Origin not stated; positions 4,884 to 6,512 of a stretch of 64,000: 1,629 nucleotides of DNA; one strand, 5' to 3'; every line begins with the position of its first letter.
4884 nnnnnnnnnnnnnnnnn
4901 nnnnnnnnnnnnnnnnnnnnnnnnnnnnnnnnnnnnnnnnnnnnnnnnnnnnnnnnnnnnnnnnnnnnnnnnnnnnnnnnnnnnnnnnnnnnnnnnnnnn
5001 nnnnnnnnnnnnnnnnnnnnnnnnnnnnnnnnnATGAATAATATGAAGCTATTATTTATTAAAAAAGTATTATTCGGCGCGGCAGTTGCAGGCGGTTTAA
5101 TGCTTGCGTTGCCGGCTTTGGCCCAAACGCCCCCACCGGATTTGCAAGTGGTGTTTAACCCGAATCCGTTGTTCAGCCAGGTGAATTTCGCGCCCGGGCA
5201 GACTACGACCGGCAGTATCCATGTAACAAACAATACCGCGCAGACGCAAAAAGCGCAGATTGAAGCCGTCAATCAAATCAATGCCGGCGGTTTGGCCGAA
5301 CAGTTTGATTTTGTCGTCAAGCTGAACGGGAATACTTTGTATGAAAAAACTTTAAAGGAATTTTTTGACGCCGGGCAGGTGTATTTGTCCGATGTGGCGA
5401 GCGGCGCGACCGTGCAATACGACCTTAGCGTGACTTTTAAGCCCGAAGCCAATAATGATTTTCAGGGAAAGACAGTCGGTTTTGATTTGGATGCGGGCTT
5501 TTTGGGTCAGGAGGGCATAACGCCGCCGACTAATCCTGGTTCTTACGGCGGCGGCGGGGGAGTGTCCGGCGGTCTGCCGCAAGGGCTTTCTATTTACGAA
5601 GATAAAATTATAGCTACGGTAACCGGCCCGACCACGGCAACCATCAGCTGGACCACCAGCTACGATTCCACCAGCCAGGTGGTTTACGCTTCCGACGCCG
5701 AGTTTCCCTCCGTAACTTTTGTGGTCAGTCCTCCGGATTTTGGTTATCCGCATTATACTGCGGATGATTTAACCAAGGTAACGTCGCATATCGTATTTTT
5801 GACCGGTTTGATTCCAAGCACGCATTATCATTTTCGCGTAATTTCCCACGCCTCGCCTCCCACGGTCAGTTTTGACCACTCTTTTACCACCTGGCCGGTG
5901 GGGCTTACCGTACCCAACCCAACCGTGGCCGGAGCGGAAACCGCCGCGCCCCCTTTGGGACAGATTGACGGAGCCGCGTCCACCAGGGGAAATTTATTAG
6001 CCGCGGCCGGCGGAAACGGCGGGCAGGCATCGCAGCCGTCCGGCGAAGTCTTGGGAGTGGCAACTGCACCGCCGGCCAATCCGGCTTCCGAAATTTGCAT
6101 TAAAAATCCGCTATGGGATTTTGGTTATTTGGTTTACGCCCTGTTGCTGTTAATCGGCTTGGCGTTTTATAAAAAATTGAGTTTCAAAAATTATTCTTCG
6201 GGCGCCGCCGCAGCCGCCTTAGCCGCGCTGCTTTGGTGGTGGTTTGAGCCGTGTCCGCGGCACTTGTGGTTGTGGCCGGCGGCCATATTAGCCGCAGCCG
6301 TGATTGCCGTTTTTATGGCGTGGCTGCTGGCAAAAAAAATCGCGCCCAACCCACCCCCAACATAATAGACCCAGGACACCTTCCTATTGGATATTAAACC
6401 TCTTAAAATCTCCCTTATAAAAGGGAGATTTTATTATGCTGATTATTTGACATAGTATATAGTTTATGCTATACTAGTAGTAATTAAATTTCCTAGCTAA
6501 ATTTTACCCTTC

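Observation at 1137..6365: TasA/SipW-type secretion cluster with a lamin-tail-domain giant protein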

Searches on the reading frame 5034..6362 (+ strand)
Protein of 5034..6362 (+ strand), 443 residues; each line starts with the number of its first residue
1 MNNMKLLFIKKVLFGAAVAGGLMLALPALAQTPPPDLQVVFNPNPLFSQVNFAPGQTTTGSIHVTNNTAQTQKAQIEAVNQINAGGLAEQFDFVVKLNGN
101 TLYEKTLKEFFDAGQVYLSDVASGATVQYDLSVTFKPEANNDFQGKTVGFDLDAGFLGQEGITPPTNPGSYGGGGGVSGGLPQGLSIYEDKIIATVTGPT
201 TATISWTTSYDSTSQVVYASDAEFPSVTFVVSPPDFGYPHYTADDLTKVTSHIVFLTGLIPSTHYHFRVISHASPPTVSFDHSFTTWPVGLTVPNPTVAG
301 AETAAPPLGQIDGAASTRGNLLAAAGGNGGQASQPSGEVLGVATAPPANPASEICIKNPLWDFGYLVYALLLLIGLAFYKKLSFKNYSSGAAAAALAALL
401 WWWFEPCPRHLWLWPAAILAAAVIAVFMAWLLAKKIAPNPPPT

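Call 3: search_protein_families(library=pfam, proteins=[window:5034-6362:+], max_evalue=0.1)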
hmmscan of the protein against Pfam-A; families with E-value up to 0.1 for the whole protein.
window:5034-6362:+ (443 aa): 2 families
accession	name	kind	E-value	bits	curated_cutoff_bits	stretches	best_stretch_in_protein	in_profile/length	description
PF16656.11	Pur_ac_phosph_N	-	2.6e-09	37.9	30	1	191-286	3-93/93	Purple acid Phosphatase, N-terminal domain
PF00041.27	fn3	-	0.0049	17.5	25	1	194-272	8-69/84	Fibronectin type III domain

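Call 4: search_protein_families(library=ncbifam, proteins=[window:5034-6362:+], max_evalue=0.1)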
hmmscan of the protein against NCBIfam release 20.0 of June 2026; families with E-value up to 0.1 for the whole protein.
window:5034-6362:+ (443 aa): 0 families

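Call 27: find_homologous_proteins(query=window:5034-6362:+)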
Query window:5034-6362:+ (443 aa): 12 proteins with E <= 0.001 among 8000 candidates.
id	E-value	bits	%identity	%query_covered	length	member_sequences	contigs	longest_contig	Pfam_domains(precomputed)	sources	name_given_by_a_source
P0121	1.3e-281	952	100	95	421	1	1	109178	PF16656.12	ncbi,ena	-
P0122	3.1e-198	677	74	99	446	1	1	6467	PF16656.12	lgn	-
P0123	4.4e-100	354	46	93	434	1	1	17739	PF16656.12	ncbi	-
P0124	1.0e-66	244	39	94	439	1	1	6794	PF00041.28,PF16656.12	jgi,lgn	jgi:hypothetical protein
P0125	2.2e-56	210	40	66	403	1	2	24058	PF16656.12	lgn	-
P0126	1.4e-53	201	39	58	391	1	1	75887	PF16656.12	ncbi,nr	ncbi:MAG: fibronectin type III domain-containing protein [Patescibacteria group bacterium]|nr:fibron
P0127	1.7e-50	190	42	62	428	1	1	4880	PF16656.12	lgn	-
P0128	6.6e-45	172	38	57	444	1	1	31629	PF16656.12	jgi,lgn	jgi:hypothetical protein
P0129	1.7e-44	171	44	51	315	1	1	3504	PF16656.12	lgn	-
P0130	3.7e-40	156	36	64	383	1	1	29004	PF16656.12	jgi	jgi:hypothetical protein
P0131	4.0e-40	156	39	59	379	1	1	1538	PF16656.12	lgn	-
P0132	2.6e-28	117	35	37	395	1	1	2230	-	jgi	jgi:hypothetical protein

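Call 42: search_protein_families(library=pfam, alignment_id=A4, max_evalue=0.001)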
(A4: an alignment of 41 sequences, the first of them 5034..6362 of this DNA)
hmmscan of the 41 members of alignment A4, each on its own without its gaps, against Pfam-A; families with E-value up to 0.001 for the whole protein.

A. member 1, window:5034-6362:+ (443 aa): 1 family
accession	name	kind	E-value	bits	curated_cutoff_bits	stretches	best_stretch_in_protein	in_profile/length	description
PF16656.11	Pur_ac_phosph_N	-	2.6e-09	37.9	30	1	191-286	3-93/93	Purple acid Phosphatase, N-terminal domain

B. families by the number of members that match (of 41 scanned): 6 families
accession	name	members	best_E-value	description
PF16656.11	Pur_ac_phosph_N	30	2e-12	Purple acid Phosphatase, N-terminal domain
PF00041.27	fn3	5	1.9e-08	Fibronectin type III domain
PF00353.25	HemolysinCabind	3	2.8e-34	RTX calcium-binding nonapeptide repeat (4 copies)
PF04546.19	Sigma70_ner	1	0.00019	Sigma-70, non-essential region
PF17562.7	Styelin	1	0.0002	Styelin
PF02009.21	RIFIN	1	0.00042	Rifin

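Call 43: predict_structure(alignment_id=A2)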
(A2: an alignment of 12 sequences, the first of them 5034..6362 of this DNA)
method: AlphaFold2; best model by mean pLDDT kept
length: 443 residues; sequences in the alignment: 12
mean_pLDDT: 60.9   pTM: 0.37
mean pLDDT of the five models: 60.9, 59.4, 59.2, 58.4, 53.8
residues with pLDDT >= 90: 24; 70-90: 164; 50-70: 120; < 50: 135
segments of 3 or more residues with pLDDT < 50: 1-32, 158-184, 292-357, 382-384
pLDDT, mean of each block of 10 residues (from residue 1): 47 42 37 64 69 80 82 75 83 92 89 77 88 84 76 59 23 21 48 74 74 81 70 72 74 81 83 64 76 40 27 22 22 22 27 45 67 64 51 62 57 63 69 57 48
secondary structure, 60 per line:
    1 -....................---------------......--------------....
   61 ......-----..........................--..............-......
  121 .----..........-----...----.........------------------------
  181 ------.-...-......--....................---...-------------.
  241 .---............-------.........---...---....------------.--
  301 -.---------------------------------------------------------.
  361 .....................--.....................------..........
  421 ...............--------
elements in order: H2-21 E37-42 E57-66 E72-83 H84-90 E91-97 E100-106 H107-113 E115-121 E126-135 E148-156 E193-198 E201-220 E245-256 E264-272 E276-278 E282-285 H360-381 H384-404 H411-435

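Call 46: fold_search(model_id=the predicted structure, library=pdb)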
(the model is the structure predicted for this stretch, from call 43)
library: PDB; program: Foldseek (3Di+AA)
matches with E <= 10: 1958; with E <= 0.001: 198
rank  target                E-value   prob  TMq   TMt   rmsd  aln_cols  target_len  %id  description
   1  9i25_C                2.4e-07  1.00  0.16  0.26  17.2       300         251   12  WxLIP from Enterococcus faecium locus A bound to long WxL (released 2026-01-28)
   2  9i1y_A                4.4e-07  1.00  0.14  0.22  17.5       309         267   11  WxLIP from Enterococcus faecium (released 2026-01-28)
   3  9i1y_B                1.8e-06  1.00  0.15  0.24  17.7       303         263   11  WxLIP from Enterococcus faecium (released 2026-01-28)
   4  2w1n                  4.1e-06  1.00  0.14  0.25  21.6       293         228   12  cohesin and fibronectin type-III double module construct from the Clostridium perfringens glycoside hydrolase GH84C (released 2009-02-03)
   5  8aur_A                9.4e-06  1.00  0.25  0.45   5.1       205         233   15  Cryo-EM structure of a TasA fibre (released 2022-11-30)
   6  8cs9_X                1.0e-05  1.00  0.16  0.11  16.8       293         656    8  Composite reconstruction of Class 1 of the erythrocyte ankyrin-1 complex (released 2022-07-20)
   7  6a8p_B                1.0e-05  1.00  0.17  0.12  15.6       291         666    8  Transglutaminase 2 mutant G224V in complex with GTP (released 2018-09-26)
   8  6kzb_A                1.1e-05  1.00  0.17  0.12  15.4       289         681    9  Transglutaminase2 complexed with calcium (released 2020-12-09)
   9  8tr9                  1.1e-05  1.00  0.17  0.12  15.4       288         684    9  Cryo-EM structure of transglutaminase 2 bound to GDP (released 2024-07-31)
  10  1kv3_A                1.2e-05  1.00  0.17  0.12  17.6       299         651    9  HUMAN TISSUE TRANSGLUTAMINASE IN GDP BOUND FORM (released 2002-03-13)
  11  6kzb_C                1.2e-05  1.00  0.16  0.12  17.3       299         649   10  Transglutaminase2 complexed with calcium (released 2020-12-09)
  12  3ly6_A                1.4e-05  1.00  0.17  0.12  18.2       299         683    8  Crystal structure of human transglutaminase 2 complex with adenosine 5' Triphosphate (released 2010-08-18)
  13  8csw                  1.5e-05  1.00  0.16  0.11  16.7       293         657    9  Local refinement of protein 4.2 in Class 2 of erythrocyte ankyrin-1 complex (released 2022-07-20)
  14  5m5e_B                1.5e-05  1.00  0.15  0.29  17.8       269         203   13  Crystal structure of a interleukin-2 variant in complex with interleukin-2 receptor (released 2017-05-03)
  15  9kmc_B                1.6e-05  1.00  0.16  0.31  17.1       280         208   12  Cryo-EM structure of the heterotrimeric interleukin-2 receptor in complex with interleukin-2 and anti-CD25 Fab S417 (released 2025-11-19)
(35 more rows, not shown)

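Call 59: search_solved_structures(query=A4, max_evalue=1)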
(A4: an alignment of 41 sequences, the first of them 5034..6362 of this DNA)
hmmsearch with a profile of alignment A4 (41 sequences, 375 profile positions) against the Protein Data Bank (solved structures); distinct sequences matched with E-value up to 1: 39.
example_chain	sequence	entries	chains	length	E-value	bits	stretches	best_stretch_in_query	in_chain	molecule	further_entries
8q6t_I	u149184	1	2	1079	8.8e-07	31.8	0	237-262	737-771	Titin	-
6kg7_A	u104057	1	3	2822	7.8e-06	28.7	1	299-368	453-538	Piezo-type mechanosensitive ion channel component 2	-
9vee_A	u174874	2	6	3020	1.2e-05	28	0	287-366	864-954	Piezo-type mechanosensitive ion channel component 2,Green fluorescent protein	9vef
3klq_A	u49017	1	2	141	0.012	18.2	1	110-159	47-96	Putative pilus anchoring protein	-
8k6t_A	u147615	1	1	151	0.014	18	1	110-159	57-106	FctB3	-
2x10_A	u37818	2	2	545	0.014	18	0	235-301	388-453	EPHRIN TYPE-A RECEPTOR 2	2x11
5j7k_A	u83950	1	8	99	0.014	18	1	188-264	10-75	FN3con-a-lys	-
1x5g_A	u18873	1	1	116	0.025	17.2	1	192-264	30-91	Neogenin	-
3fl7_A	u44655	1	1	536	0.025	17.1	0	235-302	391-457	Ephrin receptor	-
5i99_A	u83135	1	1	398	0.037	16.6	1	186-266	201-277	Contactin-3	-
2vkx_A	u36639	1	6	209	0.039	16.5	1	239-286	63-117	NEURAL CELL ADHESION MOLECULE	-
4u3h_A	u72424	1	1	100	0.043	16.4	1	225-266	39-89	FN3con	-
2vkw_A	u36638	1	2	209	0.044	16.3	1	239-292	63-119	NEURAL CELL ADHESION MOLECULE 1,140 KDA ISOFORM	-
1xzw_A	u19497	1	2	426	0.056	16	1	178-265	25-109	purple acid phosphatase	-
2e3v_A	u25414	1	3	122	0.058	15.9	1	239-285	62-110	Neural cell adhesion molecule 1, 140 kDa isoform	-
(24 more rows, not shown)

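Call 62: search_protein_families(library=ncbifam, alignment_id=A4, max_evalue=0.01)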
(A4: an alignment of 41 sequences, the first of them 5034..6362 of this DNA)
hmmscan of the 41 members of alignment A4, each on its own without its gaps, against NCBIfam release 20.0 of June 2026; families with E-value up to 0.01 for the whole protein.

A. member 1, window:5034-6362:+ (443 aa): 0 families

B. families by the number of members that match (of 41 scanned): 15 families
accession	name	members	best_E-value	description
NF033943.0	RTX_toxin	3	1.3e-26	RTX family hemolysin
NF046115.1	Ca_rpt_SMc04171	3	6.5e-22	SMc04171 family calcium-binding repeat protein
NF033203.1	entero_EhxA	3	5.9e-21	enterohemolysin EhxA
NF035945.1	Zn_serralysin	3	4.1e-17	serralysin family metalloprotease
NF053766.1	ZapA_metallo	3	2.2e-16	ZapA family metalloprotease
NF050046.1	PueAB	3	1e-11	polyurethane esterase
NF052454.1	BtaGlycanEglC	3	8.3e-07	endo-1,3-1,4-beta-glycanase EglC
NF038329.2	gly_rich_SclB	2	9.7e-07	LPXTG-anchored collagen-like adhesin Scl2/SclB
NF046116.1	adhesin_Lcl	2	0.0005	collagen-like adhesin Lcl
TIGR01477.1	RIFIN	2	0.0015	variant surface antigen, rifin family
NF038330.1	adhesin_SclA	2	0.0019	LPXTG-anchored collagen-like adhesin Scl1/SclA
NF051884.1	ProteaseSapA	1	1.1e-05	protease SapA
NF033662.1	acid_disulf_rpt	1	0.00082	acidic double-disulfide repeat-containing protein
TIGR04370.1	glyco_rpt_poly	1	0.0018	oligosaccharide repeat unit polymerase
TIGR04527.1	mycoplas_twoTM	1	0.0094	MG_279/MG_280 family protein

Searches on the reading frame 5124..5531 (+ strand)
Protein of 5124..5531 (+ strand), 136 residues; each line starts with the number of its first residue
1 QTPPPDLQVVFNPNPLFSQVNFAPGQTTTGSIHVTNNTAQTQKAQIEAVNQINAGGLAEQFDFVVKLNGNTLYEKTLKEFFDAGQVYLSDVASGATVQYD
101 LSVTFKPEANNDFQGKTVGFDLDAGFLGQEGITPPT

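Call 34: find_homologous_proteins(query=window:5124-5531:+)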
Query window:5124-5531:+: 10 candidates shared short words with the query, none scored E <= 0.001.

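Call 75: search_protein_representatives(protein=window:5124-5531:+)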
Query: 136 residues. Proteins with E-value up to 0.001 (for the whole library): 1097; up to 1e-10: 552; up to 1e-30: 5. The best 150 are listed.
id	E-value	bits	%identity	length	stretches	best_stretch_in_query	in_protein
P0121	1.1e-82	290.9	100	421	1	1-136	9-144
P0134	5.2e-43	162.6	63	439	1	6-131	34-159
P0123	1.6e-33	131.9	52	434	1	3-133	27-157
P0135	2.1e-33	131.5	51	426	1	5-131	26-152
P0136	3.3e-31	124.4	56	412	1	13-131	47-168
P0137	3.8e-30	121.0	48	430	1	4-131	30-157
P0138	9.4e-30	119.7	51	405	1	14-131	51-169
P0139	2.6e-29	118.3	48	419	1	3-131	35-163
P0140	5.1e-29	117.3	47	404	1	5-132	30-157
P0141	7.1e-29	116.9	47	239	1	2-130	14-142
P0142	3.2e-28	114.8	46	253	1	7-129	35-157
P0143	3.3e-28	114.7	47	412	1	15-133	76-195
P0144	4.7e-28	114.2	47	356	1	14-131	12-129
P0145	6.8e-28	113.7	47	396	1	14-132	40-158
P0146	9.7e-28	113.2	44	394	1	6-131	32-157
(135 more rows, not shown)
